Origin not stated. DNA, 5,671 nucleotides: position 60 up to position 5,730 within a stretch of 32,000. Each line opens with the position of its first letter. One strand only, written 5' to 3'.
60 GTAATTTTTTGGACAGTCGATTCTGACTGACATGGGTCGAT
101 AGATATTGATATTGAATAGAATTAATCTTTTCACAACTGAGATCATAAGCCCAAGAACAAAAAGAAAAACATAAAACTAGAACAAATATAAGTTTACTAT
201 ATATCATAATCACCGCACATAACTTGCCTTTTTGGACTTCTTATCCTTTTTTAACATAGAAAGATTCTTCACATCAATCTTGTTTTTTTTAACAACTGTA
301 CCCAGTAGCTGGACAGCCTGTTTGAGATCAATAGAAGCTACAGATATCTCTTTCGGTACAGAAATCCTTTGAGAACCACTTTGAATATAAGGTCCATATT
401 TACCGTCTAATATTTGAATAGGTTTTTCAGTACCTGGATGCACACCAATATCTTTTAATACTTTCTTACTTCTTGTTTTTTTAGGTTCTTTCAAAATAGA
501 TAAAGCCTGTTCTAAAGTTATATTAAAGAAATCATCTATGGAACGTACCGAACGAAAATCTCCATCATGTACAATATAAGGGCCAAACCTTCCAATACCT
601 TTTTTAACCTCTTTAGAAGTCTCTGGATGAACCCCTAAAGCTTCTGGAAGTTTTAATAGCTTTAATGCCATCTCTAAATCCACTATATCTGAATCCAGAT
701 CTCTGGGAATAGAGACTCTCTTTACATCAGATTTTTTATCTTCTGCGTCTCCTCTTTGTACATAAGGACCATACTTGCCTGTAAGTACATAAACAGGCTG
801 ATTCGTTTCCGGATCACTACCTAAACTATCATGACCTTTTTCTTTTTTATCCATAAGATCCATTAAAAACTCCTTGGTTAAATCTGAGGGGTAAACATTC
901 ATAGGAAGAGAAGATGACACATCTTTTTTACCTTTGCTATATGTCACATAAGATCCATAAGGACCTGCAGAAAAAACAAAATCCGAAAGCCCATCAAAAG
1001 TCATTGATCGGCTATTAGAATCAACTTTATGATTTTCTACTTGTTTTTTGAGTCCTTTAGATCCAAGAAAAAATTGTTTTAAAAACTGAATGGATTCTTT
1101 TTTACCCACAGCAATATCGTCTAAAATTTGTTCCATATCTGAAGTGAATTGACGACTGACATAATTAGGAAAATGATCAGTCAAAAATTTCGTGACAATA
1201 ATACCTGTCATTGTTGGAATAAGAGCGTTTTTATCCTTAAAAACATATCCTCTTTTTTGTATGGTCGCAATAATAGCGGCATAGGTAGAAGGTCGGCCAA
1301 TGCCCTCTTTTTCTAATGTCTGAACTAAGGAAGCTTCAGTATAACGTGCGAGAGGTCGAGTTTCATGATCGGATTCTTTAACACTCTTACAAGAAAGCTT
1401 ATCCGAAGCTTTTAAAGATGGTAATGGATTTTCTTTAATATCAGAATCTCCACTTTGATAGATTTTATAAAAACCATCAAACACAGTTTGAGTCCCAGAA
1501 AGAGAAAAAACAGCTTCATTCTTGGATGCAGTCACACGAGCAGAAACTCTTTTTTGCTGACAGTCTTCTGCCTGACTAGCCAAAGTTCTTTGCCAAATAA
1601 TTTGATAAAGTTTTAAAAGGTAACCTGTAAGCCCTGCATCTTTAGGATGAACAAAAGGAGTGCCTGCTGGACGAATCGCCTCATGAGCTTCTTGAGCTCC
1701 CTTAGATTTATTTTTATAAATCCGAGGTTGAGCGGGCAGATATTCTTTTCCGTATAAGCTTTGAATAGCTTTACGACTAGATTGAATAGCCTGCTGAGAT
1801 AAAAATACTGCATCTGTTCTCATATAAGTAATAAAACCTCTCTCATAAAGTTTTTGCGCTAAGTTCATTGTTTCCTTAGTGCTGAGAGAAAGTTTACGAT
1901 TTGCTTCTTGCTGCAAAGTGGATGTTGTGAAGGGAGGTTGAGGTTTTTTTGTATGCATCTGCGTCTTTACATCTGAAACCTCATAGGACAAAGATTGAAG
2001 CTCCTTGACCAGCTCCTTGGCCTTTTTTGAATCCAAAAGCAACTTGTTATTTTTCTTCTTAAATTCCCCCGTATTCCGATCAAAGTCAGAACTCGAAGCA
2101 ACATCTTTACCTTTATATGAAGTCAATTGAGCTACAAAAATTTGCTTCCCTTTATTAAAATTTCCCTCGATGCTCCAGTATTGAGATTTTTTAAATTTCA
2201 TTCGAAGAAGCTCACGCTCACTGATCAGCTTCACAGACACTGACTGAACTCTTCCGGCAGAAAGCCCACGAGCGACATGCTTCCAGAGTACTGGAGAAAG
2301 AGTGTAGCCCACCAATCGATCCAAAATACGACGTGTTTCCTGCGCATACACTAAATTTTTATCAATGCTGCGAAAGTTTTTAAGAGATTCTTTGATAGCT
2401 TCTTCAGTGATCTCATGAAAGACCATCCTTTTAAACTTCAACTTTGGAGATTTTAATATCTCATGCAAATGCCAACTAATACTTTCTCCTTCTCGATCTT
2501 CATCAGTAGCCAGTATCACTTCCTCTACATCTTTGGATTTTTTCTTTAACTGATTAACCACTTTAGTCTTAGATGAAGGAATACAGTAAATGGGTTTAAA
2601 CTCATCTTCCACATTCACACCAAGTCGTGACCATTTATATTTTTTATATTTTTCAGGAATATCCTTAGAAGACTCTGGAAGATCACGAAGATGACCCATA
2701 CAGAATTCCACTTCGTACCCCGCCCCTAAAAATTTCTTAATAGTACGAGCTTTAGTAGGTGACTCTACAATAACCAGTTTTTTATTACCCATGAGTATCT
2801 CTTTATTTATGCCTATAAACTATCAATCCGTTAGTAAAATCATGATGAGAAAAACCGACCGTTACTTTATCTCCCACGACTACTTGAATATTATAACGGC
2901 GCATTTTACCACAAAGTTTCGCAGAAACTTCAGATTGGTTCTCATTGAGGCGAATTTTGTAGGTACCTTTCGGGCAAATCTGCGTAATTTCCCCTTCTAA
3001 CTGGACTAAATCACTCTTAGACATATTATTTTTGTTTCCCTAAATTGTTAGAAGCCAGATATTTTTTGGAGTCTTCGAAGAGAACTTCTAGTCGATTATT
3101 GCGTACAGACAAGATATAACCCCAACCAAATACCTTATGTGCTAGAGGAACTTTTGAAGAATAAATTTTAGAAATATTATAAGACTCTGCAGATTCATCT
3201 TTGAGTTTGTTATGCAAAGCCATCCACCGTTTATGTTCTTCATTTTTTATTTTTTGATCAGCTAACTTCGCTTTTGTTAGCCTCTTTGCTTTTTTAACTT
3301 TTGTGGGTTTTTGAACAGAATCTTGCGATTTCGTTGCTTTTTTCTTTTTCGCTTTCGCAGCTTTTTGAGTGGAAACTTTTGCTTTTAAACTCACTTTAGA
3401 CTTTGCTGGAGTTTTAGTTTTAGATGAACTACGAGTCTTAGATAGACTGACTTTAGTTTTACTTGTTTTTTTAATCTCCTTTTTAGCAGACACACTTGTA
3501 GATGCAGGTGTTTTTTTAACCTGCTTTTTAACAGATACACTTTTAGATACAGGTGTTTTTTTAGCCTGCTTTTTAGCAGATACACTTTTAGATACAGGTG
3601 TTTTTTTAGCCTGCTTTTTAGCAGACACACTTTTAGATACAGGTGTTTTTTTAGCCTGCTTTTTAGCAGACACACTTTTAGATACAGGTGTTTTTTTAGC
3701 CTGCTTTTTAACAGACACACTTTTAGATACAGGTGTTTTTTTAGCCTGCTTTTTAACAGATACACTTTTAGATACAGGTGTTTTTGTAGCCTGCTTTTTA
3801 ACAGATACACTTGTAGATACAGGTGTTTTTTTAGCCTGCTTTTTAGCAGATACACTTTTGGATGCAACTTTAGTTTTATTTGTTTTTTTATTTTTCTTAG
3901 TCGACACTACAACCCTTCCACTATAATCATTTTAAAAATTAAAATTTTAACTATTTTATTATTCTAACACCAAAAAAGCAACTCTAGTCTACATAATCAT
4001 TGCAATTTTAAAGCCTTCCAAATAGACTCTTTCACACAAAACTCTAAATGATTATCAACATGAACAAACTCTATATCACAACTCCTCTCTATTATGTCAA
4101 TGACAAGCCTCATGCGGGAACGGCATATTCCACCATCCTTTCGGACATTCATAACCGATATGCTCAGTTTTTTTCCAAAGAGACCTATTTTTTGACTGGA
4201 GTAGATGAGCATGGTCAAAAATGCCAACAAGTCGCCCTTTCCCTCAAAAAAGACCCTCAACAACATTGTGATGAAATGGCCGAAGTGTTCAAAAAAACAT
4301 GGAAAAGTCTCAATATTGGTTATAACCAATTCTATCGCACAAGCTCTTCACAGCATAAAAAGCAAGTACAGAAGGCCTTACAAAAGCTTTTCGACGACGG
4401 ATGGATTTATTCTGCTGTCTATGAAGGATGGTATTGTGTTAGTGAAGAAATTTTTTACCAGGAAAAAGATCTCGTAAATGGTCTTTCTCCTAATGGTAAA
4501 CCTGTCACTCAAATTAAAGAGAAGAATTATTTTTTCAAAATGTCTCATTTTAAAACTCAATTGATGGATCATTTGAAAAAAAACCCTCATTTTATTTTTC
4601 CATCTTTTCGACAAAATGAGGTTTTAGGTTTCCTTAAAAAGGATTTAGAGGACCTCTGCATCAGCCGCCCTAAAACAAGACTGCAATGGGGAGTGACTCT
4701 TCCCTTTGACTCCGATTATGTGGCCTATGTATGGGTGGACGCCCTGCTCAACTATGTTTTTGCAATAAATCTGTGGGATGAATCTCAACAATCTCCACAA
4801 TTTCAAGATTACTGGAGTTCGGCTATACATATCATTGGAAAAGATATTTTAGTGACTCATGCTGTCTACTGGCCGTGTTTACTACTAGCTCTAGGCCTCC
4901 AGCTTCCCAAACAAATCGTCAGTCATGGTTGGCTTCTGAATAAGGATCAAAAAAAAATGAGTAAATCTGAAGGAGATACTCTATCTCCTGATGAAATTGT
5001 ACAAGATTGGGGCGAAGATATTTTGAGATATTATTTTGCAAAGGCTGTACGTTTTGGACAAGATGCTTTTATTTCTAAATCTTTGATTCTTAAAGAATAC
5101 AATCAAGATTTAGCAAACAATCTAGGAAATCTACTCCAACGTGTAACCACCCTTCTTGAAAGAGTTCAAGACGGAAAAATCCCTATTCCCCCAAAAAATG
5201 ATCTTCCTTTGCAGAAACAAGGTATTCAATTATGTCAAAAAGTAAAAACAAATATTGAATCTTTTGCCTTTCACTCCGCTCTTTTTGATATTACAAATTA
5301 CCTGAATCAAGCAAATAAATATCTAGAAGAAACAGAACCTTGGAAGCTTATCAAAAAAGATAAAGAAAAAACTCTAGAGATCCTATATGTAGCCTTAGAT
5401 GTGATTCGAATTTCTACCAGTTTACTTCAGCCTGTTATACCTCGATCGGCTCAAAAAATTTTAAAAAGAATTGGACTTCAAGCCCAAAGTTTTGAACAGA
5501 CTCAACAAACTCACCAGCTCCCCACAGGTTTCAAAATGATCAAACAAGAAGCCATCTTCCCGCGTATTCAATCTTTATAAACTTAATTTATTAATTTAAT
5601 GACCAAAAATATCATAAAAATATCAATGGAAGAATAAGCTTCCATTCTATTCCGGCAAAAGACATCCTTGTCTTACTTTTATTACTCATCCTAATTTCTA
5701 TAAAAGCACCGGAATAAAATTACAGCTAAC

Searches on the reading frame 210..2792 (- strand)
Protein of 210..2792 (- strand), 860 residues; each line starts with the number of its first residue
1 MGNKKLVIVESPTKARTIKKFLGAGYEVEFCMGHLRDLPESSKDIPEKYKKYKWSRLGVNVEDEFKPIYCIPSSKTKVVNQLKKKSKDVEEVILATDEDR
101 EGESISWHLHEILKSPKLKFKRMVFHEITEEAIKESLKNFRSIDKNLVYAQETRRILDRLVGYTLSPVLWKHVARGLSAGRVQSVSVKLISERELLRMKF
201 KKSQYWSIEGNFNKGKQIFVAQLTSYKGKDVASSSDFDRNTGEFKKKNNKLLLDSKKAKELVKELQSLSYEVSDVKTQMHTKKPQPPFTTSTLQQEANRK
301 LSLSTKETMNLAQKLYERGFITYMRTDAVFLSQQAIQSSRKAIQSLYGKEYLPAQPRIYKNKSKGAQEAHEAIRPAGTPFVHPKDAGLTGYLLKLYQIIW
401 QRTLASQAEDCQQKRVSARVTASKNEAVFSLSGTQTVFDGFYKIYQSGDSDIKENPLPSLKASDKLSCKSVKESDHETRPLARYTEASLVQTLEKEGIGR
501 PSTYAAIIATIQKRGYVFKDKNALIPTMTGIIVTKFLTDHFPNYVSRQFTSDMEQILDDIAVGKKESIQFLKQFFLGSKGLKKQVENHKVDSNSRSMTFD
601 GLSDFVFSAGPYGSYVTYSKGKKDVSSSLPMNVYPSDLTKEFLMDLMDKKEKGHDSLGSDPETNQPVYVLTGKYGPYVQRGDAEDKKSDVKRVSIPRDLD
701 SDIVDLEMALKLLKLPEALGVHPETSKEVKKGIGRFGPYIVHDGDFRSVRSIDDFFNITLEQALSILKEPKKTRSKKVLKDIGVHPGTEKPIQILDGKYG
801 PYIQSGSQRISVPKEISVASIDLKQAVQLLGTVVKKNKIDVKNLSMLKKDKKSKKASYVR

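Call 32: search_protein_families(library=pfam, proteins=[window:210-2792:-], max_evalue=0.00001)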
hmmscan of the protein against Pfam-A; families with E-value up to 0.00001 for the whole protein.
window:210-2792:- (860 aa): 3 families
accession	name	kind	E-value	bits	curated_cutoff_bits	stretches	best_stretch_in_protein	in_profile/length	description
PF01131.25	Topoisom_bac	-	5.8e-118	394.9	35.1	1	143-571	2-410/411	DNA topoisomerase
PF13368.11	Toprim_C_rpt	-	3.2e-50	168.3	22.3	3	722-774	1-53/57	Topoisomerase C-terminal repeat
PF01751.28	Toprim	-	4.6e-22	78.5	23.1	1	5-128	1-96/96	Toprim domain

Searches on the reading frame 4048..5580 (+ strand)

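Call 32: search_protein_families(library=pfam, proteins=[window:4048-5580:+], max_evalue=0.00001)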
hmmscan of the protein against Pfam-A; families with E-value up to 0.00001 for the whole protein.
window:4048-5580:+ (510 aa): 5 families
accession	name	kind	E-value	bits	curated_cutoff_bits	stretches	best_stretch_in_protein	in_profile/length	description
PF09334.17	tRNA-synt_1g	-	2.9e-92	309.9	20.1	2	151-366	173-390/391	tRNA synthetases class I (M)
PF00133.28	tRNA-synt_1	-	3.5e-23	82.5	22.7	2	9-220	26-245/414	tRNA synthetases class I (I, L, M and V)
PF19303.5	Anticodon_3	-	3.7e-13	50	23.5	1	397-508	23-136/152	Anticodon binding domain of methionyl tRNA ligase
PF01406.26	tRNA-synt_1e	-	8e-12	45.6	27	1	16-124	18-125/301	tRNA synthetases class I (C) catalytic domain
PF08264.19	Anticodon_1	-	4.1e-06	27.2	25.1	1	394-482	10-93/148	Anticodon-binding domain of tRNA ligase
